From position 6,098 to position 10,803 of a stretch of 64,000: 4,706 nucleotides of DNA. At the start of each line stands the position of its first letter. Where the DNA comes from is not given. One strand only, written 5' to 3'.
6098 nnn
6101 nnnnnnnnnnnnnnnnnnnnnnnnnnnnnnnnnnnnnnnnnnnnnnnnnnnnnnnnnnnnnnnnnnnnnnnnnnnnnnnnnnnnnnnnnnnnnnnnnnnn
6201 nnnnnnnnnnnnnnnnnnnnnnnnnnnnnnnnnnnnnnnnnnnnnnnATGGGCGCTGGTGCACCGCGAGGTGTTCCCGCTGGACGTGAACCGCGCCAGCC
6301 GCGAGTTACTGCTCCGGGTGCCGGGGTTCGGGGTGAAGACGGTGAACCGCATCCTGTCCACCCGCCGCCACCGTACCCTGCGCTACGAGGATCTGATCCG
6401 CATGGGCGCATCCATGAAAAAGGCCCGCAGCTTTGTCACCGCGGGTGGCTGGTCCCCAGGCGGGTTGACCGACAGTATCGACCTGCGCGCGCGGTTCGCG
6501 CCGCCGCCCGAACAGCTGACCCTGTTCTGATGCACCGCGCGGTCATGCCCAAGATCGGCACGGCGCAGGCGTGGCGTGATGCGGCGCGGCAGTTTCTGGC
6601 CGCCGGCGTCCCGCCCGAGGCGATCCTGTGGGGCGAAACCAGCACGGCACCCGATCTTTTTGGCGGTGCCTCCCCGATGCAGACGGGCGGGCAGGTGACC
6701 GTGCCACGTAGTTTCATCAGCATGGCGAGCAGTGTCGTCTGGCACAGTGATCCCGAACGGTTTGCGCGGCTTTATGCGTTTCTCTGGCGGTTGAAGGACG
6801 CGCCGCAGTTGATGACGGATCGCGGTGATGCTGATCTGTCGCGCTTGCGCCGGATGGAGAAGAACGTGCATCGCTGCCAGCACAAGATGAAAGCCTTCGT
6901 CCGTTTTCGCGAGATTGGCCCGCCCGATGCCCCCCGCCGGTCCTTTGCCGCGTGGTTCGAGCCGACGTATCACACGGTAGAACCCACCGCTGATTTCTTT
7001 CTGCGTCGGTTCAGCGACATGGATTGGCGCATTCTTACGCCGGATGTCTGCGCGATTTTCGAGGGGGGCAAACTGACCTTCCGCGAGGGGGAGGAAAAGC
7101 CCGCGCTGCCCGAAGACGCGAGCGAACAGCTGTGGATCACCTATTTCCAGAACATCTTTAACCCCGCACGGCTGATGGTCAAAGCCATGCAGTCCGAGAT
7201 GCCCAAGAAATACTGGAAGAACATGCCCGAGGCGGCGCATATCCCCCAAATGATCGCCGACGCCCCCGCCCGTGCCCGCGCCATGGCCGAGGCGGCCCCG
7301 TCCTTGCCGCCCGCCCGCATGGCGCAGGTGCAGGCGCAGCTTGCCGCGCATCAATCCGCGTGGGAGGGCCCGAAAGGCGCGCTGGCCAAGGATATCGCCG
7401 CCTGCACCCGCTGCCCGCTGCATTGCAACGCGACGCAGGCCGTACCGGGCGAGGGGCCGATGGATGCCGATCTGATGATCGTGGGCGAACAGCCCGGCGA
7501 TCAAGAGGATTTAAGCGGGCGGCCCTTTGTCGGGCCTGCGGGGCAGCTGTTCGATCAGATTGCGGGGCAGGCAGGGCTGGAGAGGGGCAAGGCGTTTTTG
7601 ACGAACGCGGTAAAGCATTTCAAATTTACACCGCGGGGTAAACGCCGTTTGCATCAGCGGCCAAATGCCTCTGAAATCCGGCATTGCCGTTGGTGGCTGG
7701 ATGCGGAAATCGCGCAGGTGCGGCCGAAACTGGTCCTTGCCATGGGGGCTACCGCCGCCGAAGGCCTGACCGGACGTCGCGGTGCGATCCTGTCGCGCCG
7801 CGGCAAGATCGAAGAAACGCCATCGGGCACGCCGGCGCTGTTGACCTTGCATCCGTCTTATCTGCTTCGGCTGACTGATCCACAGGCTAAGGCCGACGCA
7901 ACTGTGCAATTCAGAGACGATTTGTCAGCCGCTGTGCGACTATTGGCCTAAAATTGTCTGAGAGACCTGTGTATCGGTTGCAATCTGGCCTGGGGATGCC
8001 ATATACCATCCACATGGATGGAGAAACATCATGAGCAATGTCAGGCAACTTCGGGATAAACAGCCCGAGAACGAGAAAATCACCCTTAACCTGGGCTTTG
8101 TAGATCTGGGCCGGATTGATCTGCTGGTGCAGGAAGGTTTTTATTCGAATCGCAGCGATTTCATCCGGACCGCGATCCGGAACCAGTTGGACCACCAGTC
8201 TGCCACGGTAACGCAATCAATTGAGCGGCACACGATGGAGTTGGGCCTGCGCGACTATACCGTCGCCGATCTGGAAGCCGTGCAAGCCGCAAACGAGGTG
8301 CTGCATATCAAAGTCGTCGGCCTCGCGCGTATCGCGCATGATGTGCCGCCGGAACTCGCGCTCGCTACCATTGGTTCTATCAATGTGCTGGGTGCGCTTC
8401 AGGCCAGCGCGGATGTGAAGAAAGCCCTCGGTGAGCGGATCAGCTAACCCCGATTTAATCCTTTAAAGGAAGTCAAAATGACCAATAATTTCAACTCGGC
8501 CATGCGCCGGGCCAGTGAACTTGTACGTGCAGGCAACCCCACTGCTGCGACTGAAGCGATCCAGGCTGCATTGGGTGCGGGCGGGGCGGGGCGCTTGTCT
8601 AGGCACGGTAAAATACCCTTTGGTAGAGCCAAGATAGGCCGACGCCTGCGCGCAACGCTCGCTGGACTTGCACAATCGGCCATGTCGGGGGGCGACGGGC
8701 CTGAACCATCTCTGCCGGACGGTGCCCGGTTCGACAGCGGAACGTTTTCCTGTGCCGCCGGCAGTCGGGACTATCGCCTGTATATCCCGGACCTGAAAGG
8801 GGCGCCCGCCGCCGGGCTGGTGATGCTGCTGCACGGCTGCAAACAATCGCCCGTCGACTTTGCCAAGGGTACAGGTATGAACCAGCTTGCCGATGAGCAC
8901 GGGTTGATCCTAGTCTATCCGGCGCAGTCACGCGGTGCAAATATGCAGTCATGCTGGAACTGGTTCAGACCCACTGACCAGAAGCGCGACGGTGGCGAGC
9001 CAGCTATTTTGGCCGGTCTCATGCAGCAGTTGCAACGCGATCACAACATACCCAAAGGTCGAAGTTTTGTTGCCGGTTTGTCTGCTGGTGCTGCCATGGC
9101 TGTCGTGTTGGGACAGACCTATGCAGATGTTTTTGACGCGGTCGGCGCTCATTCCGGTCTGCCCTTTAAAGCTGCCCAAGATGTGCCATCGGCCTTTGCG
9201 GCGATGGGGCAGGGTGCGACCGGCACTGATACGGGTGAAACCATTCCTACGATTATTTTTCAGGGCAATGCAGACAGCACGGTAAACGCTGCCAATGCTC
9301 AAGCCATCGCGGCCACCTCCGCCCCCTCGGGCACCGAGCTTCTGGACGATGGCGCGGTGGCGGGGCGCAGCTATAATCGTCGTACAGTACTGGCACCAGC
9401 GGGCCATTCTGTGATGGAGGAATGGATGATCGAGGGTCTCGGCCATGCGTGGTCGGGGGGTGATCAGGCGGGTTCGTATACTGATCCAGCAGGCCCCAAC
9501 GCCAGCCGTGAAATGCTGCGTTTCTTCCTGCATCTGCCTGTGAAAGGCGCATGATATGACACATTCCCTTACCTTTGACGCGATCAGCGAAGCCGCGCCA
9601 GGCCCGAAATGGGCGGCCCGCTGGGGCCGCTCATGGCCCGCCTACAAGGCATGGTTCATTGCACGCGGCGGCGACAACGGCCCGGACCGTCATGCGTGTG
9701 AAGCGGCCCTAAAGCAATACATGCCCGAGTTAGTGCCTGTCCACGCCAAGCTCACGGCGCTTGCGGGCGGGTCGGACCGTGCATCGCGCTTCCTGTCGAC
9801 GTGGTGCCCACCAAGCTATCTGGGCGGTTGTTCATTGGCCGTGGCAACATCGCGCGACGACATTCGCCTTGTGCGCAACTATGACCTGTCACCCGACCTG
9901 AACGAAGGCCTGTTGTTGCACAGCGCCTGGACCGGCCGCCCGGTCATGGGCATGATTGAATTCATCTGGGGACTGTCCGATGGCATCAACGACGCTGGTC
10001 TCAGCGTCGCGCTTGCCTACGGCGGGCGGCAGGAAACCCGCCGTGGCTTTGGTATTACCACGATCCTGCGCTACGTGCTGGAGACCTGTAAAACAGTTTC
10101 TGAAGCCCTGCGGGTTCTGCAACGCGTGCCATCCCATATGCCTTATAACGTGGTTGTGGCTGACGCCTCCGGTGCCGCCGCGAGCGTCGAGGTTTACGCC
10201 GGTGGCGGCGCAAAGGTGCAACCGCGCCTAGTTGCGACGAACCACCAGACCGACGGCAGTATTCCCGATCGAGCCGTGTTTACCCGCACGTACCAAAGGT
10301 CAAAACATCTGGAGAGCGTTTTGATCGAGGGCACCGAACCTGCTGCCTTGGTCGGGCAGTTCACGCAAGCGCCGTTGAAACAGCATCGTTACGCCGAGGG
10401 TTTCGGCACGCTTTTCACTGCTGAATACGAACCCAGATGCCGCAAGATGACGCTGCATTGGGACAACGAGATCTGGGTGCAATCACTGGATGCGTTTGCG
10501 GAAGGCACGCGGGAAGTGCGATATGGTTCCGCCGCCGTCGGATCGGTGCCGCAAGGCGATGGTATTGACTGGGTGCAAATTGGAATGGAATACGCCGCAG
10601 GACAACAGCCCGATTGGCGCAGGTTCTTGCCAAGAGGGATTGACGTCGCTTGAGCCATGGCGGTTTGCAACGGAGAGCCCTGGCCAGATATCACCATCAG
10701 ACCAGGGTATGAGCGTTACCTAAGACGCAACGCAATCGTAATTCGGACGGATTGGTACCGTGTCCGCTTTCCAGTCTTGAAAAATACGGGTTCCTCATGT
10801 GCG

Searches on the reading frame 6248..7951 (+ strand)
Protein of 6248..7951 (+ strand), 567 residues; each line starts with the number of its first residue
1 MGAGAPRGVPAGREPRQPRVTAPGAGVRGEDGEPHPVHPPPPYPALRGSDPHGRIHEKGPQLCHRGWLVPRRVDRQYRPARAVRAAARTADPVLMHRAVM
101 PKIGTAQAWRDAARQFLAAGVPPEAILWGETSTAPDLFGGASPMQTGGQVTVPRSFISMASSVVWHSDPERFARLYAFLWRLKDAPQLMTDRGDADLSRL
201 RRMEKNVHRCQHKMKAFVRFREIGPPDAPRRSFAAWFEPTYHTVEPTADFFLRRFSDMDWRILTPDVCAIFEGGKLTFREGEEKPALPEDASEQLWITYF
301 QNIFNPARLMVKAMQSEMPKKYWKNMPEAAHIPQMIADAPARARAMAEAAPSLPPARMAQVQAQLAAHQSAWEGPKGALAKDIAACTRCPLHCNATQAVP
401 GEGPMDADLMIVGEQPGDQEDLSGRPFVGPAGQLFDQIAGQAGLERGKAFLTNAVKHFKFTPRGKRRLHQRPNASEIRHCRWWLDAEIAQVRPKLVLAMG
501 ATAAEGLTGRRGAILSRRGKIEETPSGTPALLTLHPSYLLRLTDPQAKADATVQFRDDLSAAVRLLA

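Call 76: search_protein_families(library=pfam, proteins=[window:6248-7951:+], max_evalue=0.00001)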
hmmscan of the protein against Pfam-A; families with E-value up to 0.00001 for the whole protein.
window:6248-7951:+ (567 aa): 2 families
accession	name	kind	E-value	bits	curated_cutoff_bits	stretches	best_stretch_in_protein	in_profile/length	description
PF13566.11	DUF4130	-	2.7e-36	125.3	27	1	169-328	1-146/146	Domain of unknown function (DUF4130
PF03167.25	UDG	-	2.6e-32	112.3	24.3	1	400-547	1-128/141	Uracil DNA glycosylase superfamily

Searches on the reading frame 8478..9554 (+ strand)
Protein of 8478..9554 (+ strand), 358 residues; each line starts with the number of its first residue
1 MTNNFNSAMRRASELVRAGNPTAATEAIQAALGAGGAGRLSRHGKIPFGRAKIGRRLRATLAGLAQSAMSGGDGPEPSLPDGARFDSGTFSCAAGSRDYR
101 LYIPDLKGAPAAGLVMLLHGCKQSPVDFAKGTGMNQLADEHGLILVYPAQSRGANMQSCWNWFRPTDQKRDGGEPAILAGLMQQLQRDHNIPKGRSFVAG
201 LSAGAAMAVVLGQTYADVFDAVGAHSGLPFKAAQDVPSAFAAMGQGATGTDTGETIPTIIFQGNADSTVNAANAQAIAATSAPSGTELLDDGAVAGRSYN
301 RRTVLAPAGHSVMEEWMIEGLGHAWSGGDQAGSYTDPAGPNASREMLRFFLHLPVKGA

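Call 76: search_protein_families(library=pfam, proteins=[window:8478-9554:+], max_evalue=0.00001)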
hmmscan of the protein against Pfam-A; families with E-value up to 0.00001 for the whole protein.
window:8478-9554:+ (358 aa): 2 families
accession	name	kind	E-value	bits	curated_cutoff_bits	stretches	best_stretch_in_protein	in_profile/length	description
PF10503.15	Esterase_PHB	-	1e-30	107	23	1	99-278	3-192/219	Esterase PHB depolymerase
PF00756.26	Esterase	-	8.3e-06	26.2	22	0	100-271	11-199/251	Putative esterase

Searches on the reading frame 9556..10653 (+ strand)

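Call 76: search_protein_families(library=pfam, proteins=[window:9556-10653:+], max_evalue=0.00001)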
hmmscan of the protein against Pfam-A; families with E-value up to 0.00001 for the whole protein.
window:9556-10653:+ (365 aa): 1 family
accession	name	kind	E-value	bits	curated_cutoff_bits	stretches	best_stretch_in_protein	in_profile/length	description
PF03417.21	AAT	-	4.2e-32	112.1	23.2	1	104-306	8-224/225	Acyl-coenzyme A:6-aminopenicillanic acid acyl-transferase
